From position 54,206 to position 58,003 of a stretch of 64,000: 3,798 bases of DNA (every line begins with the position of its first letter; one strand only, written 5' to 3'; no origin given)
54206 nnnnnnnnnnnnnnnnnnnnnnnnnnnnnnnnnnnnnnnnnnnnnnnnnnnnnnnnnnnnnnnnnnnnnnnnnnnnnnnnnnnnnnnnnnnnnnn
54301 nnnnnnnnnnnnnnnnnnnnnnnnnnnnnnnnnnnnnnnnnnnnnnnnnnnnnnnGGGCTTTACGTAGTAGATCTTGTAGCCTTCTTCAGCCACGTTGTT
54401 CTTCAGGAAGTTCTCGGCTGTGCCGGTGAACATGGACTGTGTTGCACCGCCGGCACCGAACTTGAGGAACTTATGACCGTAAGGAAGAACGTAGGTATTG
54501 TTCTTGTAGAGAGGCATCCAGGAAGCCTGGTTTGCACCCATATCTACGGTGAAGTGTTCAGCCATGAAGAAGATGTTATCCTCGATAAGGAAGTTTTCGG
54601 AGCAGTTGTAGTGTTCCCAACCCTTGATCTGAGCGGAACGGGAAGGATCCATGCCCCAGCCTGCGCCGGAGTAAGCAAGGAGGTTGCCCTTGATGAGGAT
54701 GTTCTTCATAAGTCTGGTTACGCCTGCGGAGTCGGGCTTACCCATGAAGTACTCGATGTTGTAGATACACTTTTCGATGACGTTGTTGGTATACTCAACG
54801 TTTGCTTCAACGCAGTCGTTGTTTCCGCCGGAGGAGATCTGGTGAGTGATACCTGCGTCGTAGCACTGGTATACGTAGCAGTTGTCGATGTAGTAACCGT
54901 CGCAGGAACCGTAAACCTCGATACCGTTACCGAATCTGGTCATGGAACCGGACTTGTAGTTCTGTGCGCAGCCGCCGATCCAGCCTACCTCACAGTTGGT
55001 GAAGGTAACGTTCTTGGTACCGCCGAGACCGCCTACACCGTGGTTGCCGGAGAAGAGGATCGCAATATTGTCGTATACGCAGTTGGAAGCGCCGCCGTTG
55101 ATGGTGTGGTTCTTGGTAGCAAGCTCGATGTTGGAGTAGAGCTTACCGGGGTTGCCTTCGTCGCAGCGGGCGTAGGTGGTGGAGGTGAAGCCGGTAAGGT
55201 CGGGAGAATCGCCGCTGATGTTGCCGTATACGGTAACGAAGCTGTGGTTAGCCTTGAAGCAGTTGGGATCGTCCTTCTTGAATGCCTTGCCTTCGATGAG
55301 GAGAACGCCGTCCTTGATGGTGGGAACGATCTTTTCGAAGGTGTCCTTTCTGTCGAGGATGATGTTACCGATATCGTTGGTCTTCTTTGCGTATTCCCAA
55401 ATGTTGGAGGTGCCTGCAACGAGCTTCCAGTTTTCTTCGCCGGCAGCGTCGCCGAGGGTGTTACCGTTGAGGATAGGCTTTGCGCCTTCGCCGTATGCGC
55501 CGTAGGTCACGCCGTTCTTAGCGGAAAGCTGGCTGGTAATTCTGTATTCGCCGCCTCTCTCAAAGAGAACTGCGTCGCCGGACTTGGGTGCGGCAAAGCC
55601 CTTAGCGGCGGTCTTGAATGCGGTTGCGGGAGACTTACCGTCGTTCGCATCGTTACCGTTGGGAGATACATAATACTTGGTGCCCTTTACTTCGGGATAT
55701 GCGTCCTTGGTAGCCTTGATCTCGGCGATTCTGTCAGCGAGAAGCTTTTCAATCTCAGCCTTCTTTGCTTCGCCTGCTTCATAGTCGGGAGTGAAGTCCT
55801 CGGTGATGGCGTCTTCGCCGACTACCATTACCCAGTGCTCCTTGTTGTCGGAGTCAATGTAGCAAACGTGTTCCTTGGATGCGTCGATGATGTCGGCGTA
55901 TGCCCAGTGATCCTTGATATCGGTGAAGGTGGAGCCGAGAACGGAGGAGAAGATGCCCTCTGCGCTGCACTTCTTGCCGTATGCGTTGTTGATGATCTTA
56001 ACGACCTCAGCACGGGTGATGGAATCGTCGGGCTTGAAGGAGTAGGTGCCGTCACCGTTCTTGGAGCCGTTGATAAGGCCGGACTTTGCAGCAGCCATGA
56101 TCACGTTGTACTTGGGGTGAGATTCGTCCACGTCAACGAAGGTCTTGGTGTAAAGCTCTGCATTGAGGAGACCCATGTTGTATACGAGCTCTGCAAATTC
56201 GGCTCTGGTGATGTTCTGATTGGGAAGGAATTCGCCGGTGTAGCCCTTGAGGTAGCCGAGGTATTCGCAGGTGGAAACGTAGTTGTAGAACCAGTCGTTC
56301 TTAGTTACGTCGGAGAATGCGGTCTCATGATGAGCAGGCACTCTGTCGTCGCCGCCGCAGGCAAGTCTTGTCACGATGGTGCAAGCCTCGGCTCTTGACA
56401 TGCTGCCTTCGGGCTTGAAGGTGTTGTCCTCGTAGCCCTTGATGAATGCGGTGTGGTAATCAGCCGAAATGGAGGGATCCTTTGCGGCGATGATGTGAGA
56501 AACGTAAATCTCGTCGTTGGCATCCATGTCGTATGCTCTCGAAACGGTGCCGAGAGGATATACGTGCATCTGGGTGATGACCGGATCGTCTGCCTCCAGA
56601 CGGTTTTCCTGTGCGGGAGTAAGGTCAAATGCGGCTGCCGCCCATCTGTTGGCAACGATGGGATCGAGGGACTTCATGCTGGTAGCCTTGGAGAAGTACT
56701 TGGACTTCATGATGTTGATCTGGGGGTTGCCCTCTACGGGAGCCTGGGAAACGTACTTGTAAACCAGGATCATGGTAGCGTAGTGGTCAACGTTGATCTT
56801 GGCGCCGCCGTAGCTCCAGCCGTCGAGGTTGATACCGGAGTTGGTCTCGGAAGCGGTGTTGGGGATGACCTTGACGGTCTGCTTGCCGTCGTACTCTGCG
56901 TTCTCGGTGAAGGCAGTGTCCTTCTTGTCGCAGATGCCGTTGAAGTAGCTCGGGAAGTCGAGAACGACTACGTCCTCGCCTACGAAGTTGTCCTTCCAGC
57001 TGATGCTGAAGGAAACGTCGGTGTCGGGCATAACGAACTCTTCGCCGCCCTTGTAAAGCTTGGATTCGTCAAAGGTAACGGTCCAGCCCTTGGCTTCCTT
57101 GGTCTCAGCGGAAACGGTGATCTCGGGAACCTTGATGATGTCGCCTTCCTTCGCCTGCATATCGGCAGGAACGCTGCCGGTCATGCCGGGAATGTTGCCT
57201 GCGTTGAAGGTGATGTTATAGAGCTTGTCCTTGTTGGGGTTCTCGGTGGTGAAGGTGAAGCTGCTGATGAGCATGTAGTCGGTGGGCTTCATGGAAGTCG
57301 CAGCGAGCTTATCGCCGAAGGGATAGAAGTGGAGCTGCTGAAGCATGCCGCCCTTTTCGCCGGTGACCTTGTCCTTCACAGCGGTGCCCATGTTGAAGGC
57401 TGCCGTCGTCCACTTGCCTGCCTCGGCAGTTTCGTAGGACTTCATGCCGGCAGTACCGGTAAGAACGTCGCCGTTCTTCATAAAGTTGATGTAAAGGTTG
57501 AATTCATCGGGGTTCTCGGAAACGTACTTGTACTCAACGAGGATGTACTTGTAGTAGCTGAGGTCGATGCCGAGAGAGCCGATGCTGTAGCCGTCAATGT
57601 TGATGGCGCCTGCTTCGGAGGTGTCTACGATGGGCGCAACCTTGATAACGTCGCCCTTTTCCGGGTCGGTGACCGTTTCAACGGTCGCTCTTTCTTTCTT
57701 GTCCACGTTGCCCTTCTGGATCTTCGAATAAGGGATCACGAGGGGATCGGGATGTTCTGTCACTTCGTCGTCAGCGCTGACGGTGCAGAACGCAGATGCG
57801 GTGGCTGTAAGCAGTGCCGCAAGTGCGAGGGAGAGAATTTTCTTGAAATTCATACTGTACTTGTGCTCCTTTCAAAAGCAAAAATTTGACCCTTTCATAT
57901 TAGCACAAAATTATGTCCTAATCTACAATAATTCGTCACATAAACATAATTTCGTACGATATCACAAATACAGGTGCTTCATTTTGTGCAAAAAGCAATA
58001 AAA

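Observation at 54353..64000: Tandem array of three paralogous SLH-middle / beta-helix-C-terminal surface proteins with near-identical nucleotide blocks (recombination substrate, likely surface variation)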

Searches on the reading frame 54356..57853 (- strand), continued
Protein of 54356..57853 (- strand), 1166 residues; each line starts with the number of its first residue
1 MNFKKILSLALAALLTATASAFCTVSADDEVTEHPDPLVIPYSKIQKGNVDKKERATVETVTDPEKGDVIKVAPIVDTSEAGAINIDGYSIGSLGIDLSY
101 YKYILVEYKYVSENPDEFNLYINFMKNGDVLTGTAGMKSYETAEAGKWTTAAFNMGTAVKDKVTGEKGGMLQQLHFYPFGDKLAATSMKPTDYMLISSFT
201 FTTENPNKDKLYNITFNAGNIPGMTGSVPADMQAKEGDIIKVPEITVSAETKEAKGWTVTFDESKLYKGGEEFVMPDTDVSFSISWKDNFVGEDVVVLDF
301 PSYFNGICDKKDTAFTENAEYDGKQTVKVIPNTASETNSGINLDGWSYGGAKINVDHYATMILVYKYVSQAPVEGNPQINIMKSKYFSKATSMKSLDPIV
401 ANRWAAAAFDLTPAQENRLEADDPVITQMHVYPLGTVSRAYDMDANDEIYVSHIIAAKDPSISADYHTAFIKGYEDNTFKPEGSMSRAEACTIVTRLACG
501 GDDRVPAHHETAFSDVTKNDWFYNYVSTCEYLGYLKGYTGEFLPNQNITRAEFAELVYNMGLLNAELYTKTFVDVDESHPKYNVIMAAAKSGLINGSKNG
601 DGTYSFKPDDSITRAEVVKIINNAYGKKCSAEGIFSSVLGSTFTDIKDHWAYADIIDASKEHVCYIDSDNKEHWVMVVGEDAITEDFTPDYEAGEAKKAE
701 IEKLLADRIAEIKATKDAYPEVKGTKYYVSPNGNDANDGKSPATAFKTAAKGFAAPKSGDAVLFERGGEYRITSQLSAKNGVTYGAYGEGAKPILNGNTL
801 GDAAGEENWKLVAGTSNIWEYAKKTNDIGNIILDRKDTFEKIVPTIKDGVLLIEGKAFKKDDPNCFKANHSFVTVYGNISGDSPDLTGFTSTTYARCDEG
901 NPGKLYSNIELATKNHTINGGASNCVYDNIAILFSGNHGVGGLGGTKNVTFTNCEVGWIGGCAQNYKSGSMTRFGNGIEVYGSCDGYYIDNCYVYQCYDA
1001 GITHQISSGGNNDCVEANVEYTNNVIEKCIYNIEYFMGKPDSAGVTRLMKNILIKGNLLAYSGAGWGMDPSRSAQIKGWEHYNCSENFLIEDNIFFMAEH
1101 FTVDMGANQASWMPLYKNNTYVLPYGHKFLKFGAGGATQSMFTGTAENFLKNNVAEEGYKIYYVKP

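Call 71: search_protein_families(library=pfam, alignment_id=A5, max_evalue=0.00001)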
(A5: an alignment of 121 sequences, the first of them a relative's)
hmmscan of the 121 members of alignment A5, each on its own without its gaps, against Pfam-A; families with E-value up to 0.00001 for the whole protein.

A. member 1, L042:13530-14042:- (171 aa): 1 family
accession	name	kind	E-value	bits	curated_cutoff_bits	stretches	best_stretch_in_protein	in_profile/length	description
PF14478.12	DUF4430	-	8.7e-19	68.2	23.8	1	79-156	1-71/72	Domain of unknown function (DUF4430)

B. families by the number of members that match (of 121 scanned): 138 families (the first 25 are shown)
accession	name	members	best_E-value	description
PF12833.13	HTH_18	10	6.3e-24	Helix-turn-helix domain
PF00165.29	HTH_AraC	7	2.1e-16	Bacterial regulatory helix-turn-helix proteins, AraC family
PF02311.25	AraC_binding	7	6.4e-12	AraC-like ligand binding domain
PF13649.12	Methyltransf_25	5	1e-22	Methyltransferase domain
PF02901.20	PFL-like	4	6.6e-124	Pyruvate formate lyase-like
PF01228.26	Gly_radical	4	1.3e-25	Glycine radical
PF13847.12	Methyltransf_31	4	3.3e-21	Methyltransferase domain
PF08241.18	Methyltransf_11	3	3e-25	Methyltransferase domain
PF08242.18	Methyltransf_12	3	3.4e-18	Methyltransferase domain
PF13489.12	Methyltransf_23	3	3.9e-17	Methyltransferase domain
PF00149.33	Metallophos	3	1.2e-11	Calcineurin-like phosphoesterase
PF05833.16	NFACT_N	2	3.8e-132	NFACT N-terminal and middle domains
PF03023.19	MurJ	2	3.4e-84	Lipid II flippase MurJ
PF01554.23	MatE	2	3.2e-57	MatE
PF00248.27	Aldo_ket_red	2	5.1e-45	Aldo/keto reductase family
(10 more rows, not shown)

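Call 83: search_protein_families(library=phrogs, proteins=[window:54356-57853:-], max_evalue=0.01)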
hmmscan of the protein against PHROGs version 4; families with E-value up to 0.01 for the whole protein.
window:54356-57853:- (1166 aa): 2 families
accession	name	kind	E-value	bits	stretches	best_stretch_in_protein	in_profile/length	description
phrog_20208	-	unknown function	1.2e-14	54.6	1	509-670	507-664/697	-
phrog_32188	-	unknown function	0.007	17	0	570-625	140-196/206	-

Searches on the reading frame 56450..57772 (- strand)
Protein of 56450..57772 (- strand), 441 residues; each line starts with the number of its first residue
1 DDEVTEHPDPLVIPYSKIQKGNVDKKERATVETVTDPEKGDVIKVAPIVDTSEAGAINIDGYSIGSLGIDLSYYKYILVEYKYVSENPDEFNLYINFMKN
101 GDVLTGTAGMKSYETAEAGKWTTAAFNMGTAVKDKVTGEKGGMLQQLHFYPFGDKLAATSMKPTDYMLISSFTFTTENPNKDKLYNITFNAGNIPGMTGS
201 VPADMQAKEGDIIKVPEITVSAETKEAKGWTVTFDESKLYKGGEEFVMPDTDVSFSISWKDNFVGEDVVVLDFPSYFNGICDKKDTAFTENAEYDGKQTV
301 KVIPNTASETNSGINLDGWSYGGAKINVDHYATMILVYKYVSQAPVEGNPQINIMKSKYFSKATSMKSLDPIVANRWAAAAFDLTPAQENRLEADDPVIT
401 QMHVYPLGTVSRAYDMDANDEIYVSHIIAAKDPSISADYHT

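Call 46: predict_structure(alignment_id=A3)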
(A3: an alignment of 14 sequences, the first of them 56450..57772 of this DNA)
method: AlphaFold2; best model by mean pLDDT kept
length: 441 residues; sequences in the alignment: 14
mean_pLDDT: 90.0   pTM: 0.57
mean pLDDT of the five models: 90.0, 89.9, 89.7, 89.0, 88.5
residues with pLDDT >= 90: 286; 70-90: 142; 50-70: 10; < 50: 3
segments of 3 or more residues with pLDDT < 50: 1-3
pLDDT, mean of each block of 10 residues (from residue 1): 66 97 95 96 97 95 91 93 91 92 85 92 91 76 89 94 96 92 90 86 92 92 86 83 91 90 80 93 90 95 90 84 86 96 93 92 94 95 93 84 91 86 96 87 64
secondary structure, 60 per line:
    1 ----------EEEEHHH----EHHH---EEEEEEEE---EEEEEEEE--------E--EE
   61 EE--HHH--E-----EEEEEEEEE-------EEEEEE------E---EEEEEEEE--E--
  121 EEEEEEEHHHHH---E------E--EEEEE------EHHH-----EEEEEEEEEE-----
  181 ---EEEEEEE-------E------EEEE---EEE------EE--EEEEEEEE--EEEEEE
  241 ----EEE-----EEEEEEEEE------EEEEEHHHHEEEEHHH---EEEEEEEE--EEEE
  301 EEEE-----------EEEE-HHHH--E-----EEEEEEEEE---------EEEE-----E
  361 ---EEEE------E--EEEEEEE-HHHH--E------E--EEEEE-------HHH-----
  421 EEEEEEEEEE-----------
elements in order: E11-14 E29-36 E40-47 E59-62 E76-84 E92-97 E108-115 E121-127 H128-132 E146-150 E166-175 E184-190 E205-208 E212-214 E225-232 E235-240 E245-247 E253-261 E268-272 H273-276 E277-280 E287-294 E297-304 E316-319 H321-324 E333-341 E351-354 E364-367 E377-383 H385-388 E401-405 E421-430
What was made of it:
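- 57245..57748 (-): Domain X1 of A (aa 36-203), a beta-sandwich resembling carbohydrate-binding modules (CBMs). AlphaFold model, pLDDT 90 (call 46).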

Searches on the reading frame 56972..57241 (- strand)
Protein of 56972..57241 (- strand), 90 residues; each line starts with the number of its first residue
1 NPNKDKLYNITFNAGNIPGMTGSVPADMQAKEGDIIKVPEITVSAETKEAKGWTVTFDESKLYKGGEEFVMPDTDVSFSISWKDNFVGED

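Call 28: search_protein_families(library=pfam, proteins=[window:56972-57241:-], max_evalue=10)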
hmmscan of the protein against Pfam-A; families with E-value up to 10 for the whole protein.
seq(90 aa): 1 family
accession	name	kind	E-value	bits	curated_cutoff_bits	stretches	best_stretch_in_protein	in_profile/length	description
PF09479.16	Flg_new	-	0.087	13.4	27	1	8-75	1-59/65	Listeria-Bacteroides repeat domain (List_Bact_rpt)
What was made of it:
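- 56996..57232 (-): Small beta domain of A (aa 208-286), weakly like the Listeria-Bacteroides repeat (Flg_new). Pfam PF09479, E 0.087, below threshold (call 28).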
